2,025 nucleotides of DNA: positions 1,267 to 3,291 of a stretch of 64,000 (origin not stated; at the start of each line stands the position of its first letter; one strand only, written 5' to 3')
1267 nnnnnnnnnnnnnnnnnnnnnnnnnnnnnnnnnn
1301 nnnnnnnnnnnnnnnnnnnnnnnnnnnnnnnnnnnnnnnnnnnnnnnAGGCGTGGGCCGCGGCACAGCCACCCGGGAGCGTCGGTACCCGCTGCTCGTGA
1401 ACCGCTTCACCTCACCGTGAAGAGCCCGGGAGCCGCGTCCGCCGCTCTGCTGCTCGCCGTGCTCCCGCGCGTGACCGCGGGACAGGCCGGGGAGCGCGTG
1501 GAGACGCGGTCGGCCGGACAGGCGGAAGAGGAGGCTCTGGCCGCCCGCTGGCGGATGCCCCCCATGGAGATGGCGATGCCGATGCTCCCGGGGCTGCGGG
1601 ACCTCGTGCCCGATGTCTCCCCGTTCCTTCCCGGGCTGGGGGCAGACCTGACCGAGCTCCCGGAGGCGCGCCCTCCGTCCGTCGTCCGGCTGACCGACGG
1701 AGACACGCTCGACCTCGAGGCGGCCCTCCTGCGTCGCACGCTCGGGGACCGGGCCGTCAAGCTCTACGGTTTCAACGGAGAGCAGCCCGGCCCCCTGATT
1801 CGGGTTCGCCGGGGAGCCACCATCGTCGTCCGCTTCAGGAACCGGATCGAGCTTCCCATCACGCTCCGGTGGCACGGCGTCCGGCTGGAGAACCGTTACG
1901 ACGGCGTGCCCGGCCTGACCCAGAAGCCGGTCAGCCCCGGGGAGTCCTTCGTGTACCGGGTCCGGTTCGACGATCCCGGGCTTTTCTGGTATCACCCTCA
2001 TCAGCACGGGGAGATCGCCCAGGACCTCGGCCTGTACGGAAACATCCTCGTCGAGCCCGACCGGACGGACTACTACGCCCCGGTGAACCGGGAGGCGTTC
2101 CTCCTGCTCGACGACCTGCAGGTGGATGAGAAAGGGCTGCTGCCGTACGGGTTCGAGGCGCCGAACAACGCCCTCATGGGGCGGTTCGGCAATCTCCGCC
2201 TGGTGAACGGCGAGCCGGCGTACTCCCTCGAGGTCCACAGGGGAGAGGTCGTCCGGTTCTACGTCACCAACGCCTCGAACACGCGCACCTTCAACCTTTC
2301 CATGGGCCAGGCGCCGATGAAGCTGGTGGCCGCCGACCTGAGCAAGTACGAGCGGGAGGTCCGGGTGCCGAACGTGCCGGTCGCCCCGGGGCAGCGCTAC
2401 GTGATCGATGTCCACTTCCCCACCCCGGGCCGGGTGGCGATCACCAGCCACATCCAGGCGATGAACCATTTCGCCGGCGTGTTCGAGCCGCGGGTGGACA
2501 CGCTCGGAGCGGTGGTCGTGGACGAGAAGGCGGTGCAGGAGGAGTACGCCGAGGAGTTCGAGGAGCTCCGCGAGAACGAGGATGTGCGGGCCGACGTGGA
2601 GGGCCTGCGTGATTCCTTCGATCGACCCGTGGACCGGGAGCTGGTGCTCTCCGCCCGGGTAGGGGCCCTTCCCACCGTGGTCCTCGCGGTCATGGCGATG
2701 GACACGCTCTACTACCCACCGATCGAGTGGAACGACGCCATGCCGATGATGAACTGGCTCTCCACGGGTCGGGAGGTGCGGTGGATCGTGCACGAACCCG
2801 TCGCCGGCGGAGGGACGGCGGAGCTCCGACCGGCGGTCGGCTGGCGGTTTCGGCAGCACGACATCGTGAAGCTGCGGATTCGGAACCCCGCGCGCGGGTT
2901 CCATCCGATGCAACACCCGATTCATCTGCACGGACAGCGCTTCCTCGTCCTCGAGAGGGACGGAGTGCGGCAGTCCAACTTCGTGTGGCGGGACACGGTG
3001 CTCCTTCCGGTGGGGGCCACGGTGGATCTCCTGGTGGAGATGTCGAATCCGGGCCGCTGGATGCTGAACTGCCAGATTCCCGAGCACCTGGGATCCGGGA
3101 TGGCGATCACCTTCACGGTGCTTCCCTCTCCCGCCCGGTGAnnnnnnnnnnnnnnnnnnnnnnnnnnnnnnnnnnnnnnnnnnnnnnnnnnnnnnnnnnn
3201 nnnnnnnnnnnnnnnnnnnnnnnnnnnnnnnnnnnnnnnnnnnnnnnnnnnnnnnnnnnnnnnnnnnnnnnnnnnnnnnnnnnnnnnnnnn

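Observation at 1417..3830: Multicopper oxidase with degenerate trinuclear-cluster ligands, translationally coupled to a blue-copper protein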

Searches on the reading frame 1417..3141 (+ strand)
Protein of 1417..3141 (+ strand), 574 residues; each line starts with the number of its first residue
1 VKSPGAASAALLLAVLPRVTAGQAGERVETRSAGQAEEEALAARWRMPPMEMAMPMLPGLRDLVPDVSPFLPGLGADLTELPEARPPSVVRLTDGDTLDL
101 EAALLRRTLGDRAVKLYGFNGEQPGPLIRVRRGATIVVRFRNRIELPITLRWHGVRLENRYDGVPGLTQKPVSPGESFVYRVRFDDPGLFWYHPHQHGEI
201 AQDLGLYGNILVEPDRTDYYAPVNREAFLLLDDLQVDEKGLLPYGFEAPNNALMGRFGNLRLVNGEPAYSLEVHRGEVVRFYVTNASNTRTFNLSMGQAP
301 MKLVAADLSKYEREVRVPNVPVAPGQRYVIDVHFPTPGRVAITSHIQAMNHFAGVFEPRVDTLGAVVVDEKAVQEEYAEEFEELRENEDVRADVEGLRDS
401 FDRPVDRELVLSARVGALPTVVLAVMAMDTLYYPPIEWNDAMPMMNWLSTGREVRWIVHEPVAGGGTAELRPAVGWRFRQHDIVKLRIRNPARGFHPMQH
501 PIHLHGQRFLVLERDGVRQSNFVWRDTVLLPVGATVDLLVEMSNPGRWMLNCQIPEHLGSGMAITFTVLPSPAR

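Call 3: search_protein_families(library=pfam, proteins=[window:1417-3141:+], max_evalue=0.01)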
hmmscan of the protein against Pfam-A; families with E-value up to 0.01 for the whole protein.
window:1417-3141:+ (574 aa): 3 families
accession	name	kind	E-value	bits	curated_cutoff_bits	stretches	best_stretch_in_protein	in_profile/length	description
PF07732.21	Cu-oxidase_3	-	3.9e-30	104.8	21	1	113-215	14-117/119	Multicopper oxidase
PF07731.20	Cu-oxidase_2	-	1.1e-29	103.4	20.4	1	477-570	36-135/137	Multicopper oxidase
PF00394.28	Cu-oxidase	-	1.1e-12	48.8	21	1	265-342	54-131/157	Multicopper oxidase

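Call 6: search_solved_structures(query=window:1417-3141:+, show_alignments=3, max_evalue=0.00001)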
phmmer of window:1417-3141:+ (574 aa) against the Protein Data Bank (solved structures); distinct sequences matched with E-value up to 0.00001: 183 (the best 60 are shown).
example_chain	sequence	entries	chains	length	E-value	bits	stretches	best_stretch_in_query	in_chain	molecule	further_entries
6vow_A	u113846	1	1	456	2.6e-45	158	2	109-339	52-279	multicopper oxidase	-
4f7k_A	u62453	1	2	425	3.8e-45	157.5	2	110-330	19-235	Laccase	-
6vox_A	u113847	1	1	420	5e-41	143.9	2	115-339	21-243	Copper oxidase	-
6wcn_A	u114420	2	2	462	1.9e-35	125.5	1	79-342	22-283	Laccase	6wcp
9cpm_A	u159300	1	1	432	2e-35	125.4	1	85-342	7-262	Laccase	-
2xu9_A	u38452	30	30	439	3e-35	124.8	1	86-342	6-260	LACCASE | LACCASE-LIKE PROTEIN | THERMUS THERMOPHILUS MULTICOPPER OXIDASE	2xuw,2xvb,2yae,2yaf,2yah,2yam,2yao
6w2k_A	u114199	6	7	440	3.2e-35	124.7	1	86-342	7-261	Laccase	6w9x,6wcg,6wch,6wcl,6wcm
2zwn_A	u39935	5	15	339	1.9e-34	122.1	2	114-216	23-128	two-domain type laccase | Multicopper oxidase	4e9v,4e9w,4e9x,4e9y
3nsf_A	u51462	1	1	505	2.9e-30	108.3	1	96-332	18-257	Blue copper oxidase cueO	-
3nsy_A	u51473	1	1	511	3.1e-30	108.3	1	96-332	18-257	Blue copper oxidase cueO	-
3qqx_A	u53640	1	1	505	4e-30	107.9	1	96-332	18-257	Blue copper oxidase CueO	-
4hal_A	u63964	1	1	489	4.1e-30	107.9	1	96-332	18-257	Blue copper oxidase CueO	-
6im8_A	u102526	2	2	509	8.5e-30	106.8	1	96-332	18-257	Blue copper oxidase CueO,PM2 peptide,Blue copper oxidase CueO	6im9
6im7_A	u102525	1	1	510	8.5e-30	106.8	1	96-332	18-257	Blue copper oxidase CueO,12.1 peptide,Blue copper oxidase CueO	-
8r4h_A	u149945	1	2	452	8.5e-30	106.8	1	115-332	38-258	Copper efflux oxidase,Multicopper oxidase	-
1kv7_A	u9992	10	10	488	2.3e-29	105.4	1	96-332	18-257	PROBABLE BLUE-COPPER PROTEIN YACK | Blue copper oxidase cueO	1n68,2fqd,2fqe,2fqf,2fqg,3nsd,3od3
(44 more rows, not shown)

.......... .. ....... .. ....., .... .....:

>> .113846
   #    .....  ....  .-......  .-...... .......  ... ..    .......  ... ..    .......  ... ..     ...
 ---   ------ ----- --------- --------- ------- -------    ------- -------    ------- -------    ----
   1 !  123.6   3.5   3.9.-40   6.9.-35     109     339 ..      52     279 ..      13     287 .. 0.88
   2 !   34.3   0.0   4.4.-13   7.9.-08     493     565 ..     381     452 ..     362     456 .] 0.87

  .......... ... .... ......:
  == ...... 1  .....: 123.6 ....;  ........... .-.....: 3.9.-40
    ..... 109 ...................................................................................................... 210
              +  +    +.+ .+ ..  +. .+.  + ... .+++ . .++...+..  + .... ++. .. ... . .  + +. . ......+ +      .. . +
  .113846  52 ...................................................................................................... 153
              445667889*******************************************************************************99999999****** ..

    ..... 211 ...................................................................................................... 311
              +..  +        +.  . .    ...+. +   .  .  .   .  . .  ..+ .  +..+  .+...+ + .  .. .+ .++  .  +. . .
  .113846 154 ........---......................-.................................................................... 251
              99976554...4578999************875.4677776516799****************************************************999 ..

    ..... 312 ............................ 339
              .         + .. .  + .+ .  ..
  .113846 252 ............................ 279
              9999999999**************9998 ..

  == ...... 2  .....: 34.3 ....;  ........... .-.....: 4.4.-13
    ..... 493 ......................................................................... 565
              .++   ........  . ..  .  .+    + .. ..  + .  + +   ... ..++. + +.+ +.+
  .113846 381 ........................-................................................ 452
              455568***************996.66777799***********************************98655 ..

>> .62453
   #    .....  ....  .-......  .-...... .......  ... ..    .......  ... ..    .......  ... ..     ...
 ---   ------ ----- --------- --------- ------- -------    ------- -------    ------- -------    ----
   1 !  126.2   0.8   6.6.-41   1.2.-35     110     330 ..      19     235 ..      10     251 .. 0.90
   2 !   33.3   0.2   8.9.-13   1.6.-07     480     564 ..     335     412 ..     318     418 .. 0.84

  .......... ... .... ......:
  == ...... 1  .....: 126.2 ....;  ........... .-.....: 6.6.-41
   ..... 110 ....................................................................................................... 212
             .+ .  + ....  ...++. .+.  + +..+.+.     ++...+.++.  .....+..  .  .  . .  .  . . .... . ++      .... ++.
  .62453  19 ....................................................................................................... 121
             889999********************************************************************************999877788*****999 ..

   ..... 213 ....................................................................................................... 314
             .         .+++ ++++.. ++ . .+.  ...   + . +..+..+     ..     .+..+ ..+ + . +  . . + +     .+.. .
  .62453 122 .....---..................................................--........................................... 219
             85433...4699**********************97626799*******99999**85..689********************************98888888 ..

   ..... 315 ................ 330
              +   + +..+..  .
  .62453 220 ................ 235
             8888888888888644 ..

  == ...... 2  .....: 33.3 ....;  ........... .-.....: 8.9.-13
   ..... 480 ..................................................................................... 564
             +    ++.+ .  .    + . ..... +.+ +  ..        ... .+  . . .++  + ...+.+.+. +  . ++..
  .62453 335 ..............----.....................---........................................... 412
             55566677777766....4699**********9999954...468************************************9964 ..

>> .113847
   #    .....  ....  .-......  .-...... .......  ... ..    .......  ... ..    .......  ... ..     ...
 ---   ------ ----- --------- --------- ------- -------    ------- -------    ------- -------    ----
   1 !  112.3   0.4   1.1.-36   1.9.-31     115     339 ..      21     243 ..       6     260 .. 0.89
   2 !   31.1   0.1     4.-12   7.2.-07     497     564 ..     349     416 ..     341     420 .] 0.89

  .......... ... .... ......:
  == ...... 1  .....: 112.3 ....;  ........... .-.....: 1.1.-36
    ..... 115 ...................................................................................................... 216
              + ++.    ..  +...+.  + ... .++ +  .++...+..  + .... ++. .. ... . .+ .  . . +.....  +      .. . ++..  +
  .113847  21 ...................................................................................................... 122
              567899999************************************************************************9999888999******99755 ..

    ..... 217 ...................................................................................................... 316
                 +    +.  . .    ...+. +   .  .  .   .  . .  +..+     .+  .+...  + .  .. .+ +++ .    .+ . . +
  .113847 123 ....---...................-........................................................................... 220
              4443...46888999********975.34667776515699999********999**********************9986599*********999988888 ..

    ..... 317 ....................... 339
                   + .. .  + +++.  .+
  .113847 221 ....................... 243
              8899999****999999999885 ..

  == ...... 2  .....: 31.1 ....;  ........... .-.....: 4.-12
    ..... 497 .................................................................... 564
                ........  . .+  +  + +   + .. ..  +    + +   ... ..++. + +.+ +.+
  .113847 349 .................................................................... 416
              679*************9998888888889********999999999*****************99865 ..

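Call 7: search_protein_families(library=ncbifam, proteins=[window:1417-3141:+], max_evalue=1)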
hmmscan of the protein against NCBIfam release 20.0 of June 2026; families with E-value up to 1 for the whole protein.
window:1417-3141:+ (574 aa): 11 families
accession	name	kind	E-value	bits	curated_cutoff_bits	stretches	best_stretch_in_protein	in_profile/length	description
NF008205.1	PRK10965.1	equivalog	1.1e-38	133.3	525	2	111-334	61-288/529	multicopper oxidase CueO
TIGR01480.1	copper_res_A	subfamily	9.2e-34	116.8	478.95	2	93-234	43-181/593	copper resistance system multicopper oxidase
TIGR03389.1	laccase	equivalog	2e-26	92.9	558.9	2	117-329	25-246/539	laccase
TIGR03388.1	ascorbase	equivalog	1.3e-25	90.1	614.8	2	118-233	24-141/542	L-ascorbate oxidase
NF008135.0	PRK10883.1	equivalog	4.9e-22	78.1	581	1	111-362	62-315/471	cell division protein FtsP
TIGR03390.1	ascorbOXfungal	equivalog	2.4e-18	65.9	445.35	2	119-330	32-259/538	L-ascorbate oxidase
TIGR02376.1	Cu_nitrite_red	equivalog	8.9e-13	48.2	296.3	1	114-215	47-147/326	copper-containing nitrite reductase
NF045554.1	AmiPhnlOxPhsA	equivalog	5.9e-10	38.3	950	2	86-147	15-76/581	O-aminophenol oxidase PhsA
NF051440.1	CuResCopIPSEAE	equivalog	0.021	14.6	280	0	270-301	56-86/180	copper-resistant cuproprotein CopI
TIGR03739.1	PRTRC_D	hypoth_equivalog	0.09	11.7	214.8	1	443-487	263-304/320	PRTRC system protein D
TIGR02977.1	phageshock_pspA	equivalog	0.13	12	242.95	1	347-400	163-216/219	phage shock protein PspA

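Call 8: find_homologous_proteins(query=window:1417-3141:+, max_evalue=1e-20)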
Query window:1417-3141:+ (574 aa): 6990 proteins with E <= 1e-20 among 8000 candidates; the best 120 are listed.
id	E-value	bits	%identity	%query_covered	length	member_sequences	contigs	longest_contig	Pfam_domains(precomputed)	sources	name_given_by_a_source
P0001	0.0e+0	1314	100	100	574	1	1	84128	PF07731.21,PF00394.29,PF07732.22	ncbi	ncbi:MAG: multicopper oxidase family protein [Gemmatimonadota bacterium]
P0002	1.6e-239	814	63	98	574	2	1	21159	PF07731.21,PF00394.29,PF07732.22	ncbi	ncbi:MAG: multicopper oxidase family protein [Gemmatimonadota bacterium]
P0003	1.1e-224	765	57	99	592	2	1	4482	PF07731.21,PF00394.29,PF07732.22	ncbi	-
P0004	5.0e-224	763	58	98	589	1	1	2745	PF07731.21,PF00394.29,PF07732.22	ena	-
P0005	1.0e-222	759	57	99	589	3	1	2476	PF07731.21,PF00394.29,PF07732.22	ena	-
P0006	4.2e-221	753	57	99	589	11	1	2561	PF07731.21,PF00394.29,PF07732.22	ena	-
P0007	2.2e-219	748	58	98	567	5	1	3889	PF07731.21,PF00394.29,PF07732.22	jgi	jgi:FtsP/CotA-like multicopper oxidase with cupredoxin domain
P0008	1.8e-216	738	57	99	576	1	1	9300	PF07731.21,PF00394.29,PF07732.22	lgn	-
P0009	5.5e-216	737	56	99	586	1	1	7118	PF07731.21,PF00394.29,PF07732.22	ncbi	ncbi:MAG: multicopper oxidase family protein [Gemmatimonadales bacterium]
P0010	5.6e-216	736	58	92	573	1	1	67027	PF07731.21,PF00394.29,PF07732.22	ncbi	-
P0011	4.7e-214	730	59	92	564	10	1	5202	PF07731.21,PF00394.29,PF07732.22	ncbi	-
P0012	8.9e-213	726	58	94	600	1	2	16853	PF07731.21,PF00394.29,PF07732.22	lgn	-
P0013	9.3e-213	726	58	92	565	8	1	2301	PF07731.21,PF00394.29,PF07732.22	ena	-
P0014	2.2e-212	725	58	92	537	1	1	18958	PF07731.21,PF00394.29,PF07732.22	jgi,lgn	jgi:FtsP/CotA-like multicopper oxidase with cupredoxin domain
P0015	1.5e-211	722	56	99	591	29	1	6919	PF07731.21,PF00394.29,PF07732.22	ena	-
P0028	7.0e-209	713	58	92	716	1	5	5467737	PF07731.21,PF00394.29,PF07732.22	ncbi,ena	-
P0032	3.3e-208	711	55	100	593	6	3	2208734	PF07731.21,PF00394.29,PF07732.22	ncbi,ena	-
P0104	9.2e-203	693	57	92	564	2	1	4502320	PF07731.21,PF00394.29,PF07732.22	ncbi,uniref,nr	ncbi:multicopper oxidase family protein [Rhodocaloribacter litoris]|uniref:multicopper oxidase famil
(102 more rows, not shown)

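Call 13: find_encoding_contigs(protein=P0032, flank=8000, max_places=3)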
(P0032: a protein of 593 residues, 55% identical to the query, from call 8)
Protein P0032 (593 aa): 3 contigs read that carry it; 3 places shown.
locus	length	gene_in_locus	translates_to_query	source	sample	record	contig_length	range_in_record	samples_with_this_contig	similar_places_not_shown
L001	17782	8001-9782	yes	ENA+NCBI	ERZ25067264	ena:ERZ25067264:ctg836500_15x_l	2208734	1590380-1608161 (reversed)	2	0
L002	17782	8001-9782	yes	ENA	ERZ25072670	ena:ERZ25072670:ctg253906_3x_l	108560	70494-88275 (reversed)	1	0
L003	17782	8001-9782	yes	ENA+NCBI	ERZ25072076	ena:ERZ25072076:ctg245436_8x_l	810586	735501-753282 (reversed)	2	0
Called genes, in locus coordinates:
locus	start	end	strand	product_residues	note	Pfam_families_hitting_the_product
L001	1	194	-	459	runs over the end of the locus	-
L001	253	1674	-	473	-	PF12771:SusD-like_2, PF12741:SusD-like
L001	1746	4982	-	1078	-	PF13620:CarboxypepD_reg, PF13715:CarbopepD_reg_2, PF07715:Plug, PF00593:TonB_dep_Rec_b-barrel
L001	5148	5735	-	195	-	-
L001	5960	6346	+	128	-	-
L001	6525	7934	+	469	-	-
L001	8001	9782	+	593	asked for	PF07732:Cu-oxidase_3, PF00394:Cu-oxidase (weak), PF07731:Cu-oxidase_2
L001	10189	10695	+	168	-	PF19671:DUF6174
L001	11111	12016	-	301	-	PF00753:Lactamase_B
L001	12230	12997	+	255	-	PF01569:PAP2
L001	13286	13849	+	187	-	PF00324:AA_permease, PF13520:AA_permease_2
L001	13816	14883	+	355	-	PF00324:AA_permease, PF13520:AA_permease_2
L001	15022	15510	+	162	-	-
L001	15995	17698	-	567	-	PF07885:Ion_trans_2, PF02254:TrkA_N, PF13241:NAD_binding_7 (faint), PF02080:TrkA_C, PF01494:FAD_binding_3 (weak), PF01266:DAO (weak), PF02254:TrkA_N, PF02080:TrkA_C (weak)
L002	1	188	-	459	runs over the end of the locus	-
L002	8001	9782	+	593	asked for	PF07732:Cu-oxidase_3, PF00394:Cu-oxidase (weak), PF07731:Cu-oxidase_2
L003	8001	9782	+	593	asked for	PF07732:Cu-oxidase_3, PF00394:Cu-oxidase (weak), PF07731:Cu-oxidase_2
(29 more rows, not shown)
